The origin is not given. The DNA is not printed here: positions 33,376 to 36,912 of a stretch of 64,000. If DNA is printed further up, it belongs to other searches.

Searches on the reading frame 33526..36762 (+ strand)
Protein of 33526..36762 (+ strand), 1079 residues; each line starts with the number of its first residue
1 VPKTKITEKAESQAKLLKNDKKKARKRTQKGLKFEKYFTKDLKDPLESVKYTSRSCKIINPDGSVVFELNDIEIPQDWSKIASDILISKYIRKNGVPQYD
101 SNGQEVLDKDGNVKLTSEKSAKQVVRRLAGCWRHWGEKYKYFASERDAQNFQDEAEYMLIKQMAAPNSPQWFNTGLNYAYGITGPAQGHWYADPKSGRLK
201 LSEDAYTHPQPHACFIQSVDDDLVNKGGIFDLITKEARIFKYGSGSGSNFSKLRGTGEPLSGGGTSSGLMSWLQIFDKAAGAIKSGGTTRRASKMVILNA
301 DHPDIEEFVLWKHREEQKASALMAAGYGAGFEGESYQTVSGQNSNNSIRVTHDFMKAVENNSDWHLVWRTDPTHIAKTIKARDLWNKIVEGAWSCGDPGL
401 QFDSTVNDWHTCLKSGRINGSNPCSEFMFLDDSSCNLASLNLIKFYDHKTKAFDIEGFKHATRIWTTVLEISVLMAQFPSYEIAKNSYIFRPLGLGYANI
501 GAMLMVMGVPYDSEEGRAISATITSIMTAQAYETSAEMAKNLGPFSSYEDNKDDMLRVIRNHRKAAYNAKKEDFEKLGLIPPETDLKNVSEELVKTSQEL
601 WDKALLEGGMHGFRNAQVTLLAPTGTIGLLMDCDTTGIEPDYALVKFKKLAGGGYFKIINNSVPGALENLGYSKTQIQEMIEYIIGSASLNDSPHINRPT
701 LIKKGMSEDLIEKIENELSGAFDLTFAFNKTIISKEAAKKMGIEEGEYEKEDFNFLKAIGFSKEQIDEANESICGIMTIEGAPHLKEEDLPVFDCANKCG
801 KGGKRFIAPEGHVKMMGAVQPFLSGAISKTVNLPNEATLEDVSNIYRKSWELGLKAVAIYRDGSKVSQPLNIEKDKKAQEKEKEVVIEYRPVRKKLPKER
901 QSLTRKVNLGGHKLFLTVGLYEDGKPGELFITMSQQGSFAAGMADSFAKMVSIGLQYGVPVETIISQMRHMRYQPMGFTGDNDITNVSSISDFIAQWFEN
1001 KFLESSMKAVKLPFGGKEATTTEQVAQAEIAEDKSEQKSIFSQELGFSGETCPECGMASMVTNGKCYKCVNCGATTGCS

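Call 80: search_protein_families(library=pfam, proteins=[window:33526-36762:+], max_evalue=0.00001)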
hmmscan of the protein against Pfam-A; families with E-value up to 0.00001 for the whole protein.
window:33526-36762:+ (1079 aa): 3 families
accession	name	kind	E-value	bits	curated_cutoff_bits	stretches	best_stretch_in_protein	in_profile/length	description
PF02867.20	Ribonuc_red_lgC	-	1e-132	443.9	23.9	2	213-696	2-456/523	Ribonucleotide reductase, barrel domain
PF08471.15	Ribonuc_red_2_N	-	3.5e-35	120.7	27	1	62-162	1-103/103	Class II vitamin B12-dependent ribonucleotide reductase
PF12637.14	TSCPD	-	5e-12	46.4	22.8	1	907-997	7-83/88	TSCPD domain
